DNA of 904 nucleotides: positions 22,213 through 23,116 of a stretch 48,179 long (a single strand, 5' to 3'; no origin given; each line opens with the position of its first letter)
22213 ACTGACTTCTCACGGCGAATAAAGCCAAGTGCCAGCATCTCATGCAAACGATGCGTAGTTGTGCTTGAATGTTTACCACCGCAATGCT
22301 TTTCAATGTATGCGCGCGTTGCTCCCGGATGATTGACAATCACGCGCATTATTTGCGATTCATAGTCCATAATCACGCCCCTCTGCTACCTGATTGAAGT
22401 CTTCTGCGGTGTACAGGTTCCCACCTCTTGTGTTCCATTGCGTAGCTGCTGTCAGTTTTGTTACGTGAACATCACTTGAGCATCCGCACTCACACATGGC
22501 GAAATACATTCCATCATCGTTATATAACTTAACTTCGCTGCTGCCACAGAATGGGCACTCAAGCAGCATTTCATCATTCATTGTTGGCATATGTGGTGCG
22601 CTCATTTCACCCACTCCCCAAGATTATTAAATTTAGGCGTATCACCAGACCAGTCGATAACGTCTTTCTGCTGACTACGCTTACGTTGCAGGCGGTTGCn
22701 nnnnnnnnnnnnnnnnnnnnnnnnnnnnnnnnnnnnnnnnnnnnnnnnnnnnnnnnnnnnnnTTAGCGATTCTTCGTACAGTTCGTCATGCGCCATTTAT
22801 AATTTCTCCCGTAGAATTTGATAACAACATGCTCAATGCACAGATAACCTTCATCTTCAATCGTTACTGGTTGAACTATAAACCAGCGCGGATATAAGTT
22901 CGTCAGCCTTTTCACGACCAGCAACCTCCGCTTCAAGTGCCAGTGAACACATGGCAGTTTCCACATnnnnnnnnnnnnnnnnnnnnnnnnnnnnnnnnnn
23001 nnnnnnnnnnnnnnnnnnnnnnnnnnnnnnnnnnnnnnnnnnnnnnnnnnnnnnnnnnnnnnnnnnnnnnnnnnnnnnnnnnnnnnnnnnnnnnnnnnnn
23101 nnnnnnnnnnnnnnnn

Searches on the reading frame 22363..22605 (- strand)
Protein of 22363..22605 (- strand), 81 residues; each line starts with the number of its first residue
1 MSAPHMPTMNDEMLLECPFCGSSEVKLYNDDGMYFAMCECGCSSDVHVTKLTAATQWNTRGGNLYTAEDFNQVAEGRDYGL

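Call 10: search_protein_families(library=pfam, proteins=[window:22363-22605:-], max_evalue=1)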
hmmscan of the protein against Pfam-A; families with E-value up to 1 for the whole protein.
seq(81 aa): 5 families
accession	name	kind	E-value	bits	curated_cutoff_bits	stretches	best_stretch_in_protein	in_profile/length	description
PF14354.12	Lar_restr_allev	-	6.5e-09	36.4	28.6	1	14-60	3-57/58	Restriction alleviation protein Lar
PF23451.1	Zn_ribbon_PaaD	-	0.015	15.3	27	1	9-32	9-32/53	PaaD zinc beta ribbon domain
PF05129.18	Zn_ribbon_Elf1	-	0.027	15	29.8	1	15-53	23-65/79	Transcription elongation factor Elf1 like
PF20137.4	DUF6527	-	0.16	12.4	23.6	1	34-60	3-30/63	Family of unknown function (DUF6527)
PF12677.13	DUF3797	-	0.52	10.7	25.1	0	15-43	14-47/48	Domain of unknown function (DUF3797)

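Call 40: search_dna_similar(query=window:22363-22605:-, collection=phages, mode=protein, max_rows=30, rows=spread, max_evalue=0.001)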
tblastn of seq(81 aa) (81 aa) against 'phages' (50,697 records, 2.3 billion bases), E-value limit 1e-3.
Records with a match: 202; places in all: 202; records where one place covers at least 80% of the query: 202.
Best place of each record, by identity: 90-95% 1; 80-90% 12; 60-80% 1; <60% 188.
By first word of the organism name: Salmonella 124; Klebsiella 46; Escherichia 20; Shigella 4; Flyfo 2; Vibrio 2; Aeromonas 2; Acinetobacter 1; Citrobacter 1.
By host as written in the record: - 66; Klebsiella pneumoniae 29; Escherichia coli 10; Salmonella enterica 9; Salmonella enterica subsp. enterica serovar Typhimurium 9; Salmonella sp. 8; Salmonella enterica subsp. enterica serovar Enteritidis 4; Klebsiella pneumoniae DA591 4; and 43 more.
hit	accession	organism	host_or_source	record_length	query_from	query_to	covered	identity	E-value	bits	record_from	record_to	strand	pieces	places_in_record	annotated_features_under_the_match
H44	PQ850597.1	Escherichia phage ChristineMuster_Bas80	Escherichia coli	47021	1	81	100%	91.4%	2e-45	160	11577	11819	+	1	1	Lar-like restriction alleviation protein | hypothetical protein (x2)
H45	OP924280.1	Salmonella phage vB_Se_EI_sp1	Salmonella enterica subsp. enterica ...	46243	1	81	100%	84.0%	9e-42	149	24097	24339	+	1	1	record has no annotation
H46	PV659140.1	Salmonella phage vB_StyS_KFSST1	Salmonella enterica subsp. enterica ...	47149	1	81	100%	59.5%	4e-24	99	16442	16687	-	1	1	Lar-like restriction alleviation protein | hypothetical protein (x2)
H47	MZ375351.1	Salmonella phage seszw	-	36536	1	81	100%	58.3%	2e-23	97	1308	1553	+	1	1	hypothetical protein (x2)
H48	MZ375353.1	Salmonella phage seszw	-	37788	1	81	100%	58.3%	2e-23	97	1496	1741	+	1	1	hypothetical protein (x2)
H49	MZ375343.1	Salmonella phage seszw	-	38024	1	81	100%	58.3%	2e-23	97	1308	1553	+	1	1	hypothetical protein (x2)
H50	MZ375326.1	Salmonella phage seszw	-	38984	1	81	100%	58.3%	2e-23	97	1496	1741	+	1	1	hypothetical protein (x2)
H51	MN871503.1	Salmonella virus SeLz-2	Salmonella enterica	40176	1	81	100%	58.3%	2e-23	97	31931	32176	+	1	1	record has no annotation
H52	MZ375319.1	Salmonella phage seszw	-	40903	1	81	100%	58.3%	2e-23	97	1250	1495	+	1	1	hypothetical protein (x2)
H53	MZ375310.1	Salmonella phage seszw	-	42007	1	81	100%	58.3%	2e-23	97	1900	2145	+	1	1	hypothetical protein (x3)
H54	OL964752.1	Salmonella phage seszw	-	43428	1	81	100%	58.3%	2e-23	97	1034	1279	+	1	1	hypothetical protein (x3)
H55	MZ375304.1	Salmonella phage seszw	-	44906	1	81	100%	58.3%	2e-23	97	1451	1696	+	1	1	hypothetical protein (x3)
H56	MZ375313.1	Salmonella phage seszw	-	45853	1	81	100%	58.3%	2e-23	97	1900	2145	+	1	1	hypothetical protein (x3)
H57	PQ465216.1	Salmonella phage BUCT_XGG_PSM_3377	Salmonella enterica subsp. enterica ...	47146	1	81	100%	58.3%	2e-23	97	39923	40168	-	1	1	Lar-like restriction alleviation protein | hypothetical protein (x2)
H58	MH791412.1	Salmonella phage SeSz-2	Salmonella enterica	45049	1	81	100%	57.3%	1e-23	97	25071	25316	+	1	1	hypothetical protein (x3)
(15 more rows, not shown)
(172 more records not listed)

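Call 62: search_protein_families(library=padloc, proteins=[window:22363-22605:-], max_evalue=1)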
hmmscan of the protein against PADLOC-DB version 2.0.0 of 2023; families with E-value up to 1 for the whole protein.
seq(81 aa): 0 families

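Call 87: predict_structure(protein=window:22363-22605:-)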
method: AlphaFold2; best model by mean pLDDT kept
length: 81 residues; sequences in the alignment: 1
mean_pLDDT: 62.5   pTM: 0.47
mean pLDDT of the five models: 62.5, 62.3, 50.2, 48.3, 42.5
residues with pLDDT >= 90: 0; 70-90: 29; 50-70: 34; < 50: 18
segments of 3 or more residues with pLDDT < 50: 1-12, 76-81
pLDDT, mean of each block of 10 residues (from residue 1): 37 63 73 75 74 65 65 50 36
secondary structure, 60 per line:
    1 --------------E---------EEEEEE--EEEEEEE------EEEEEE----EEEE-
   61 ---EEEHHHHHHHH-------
elements in order: E25-30 E33-39 E46-51 E56-59 E64-66 H67-74

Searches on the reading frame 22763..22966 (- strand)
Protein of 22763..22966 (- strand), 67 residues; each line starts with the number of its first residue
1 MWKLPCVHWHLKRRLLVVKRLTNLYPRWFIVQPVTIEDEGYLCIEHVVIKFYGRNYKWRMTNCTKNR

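Call 86: search_protein_families(library=phrogs, proteins=[window:22763-22966:-], max_evalue=0.00001)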
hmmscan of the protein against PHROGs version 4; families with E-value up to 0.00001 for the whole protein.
window:22763-22966:- (67 aa): 1 family
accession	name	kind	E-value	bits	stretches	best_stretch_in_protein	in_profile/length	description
phrog_27419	-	unknown function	1.1e-11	45.5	1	22-60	3-41/43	-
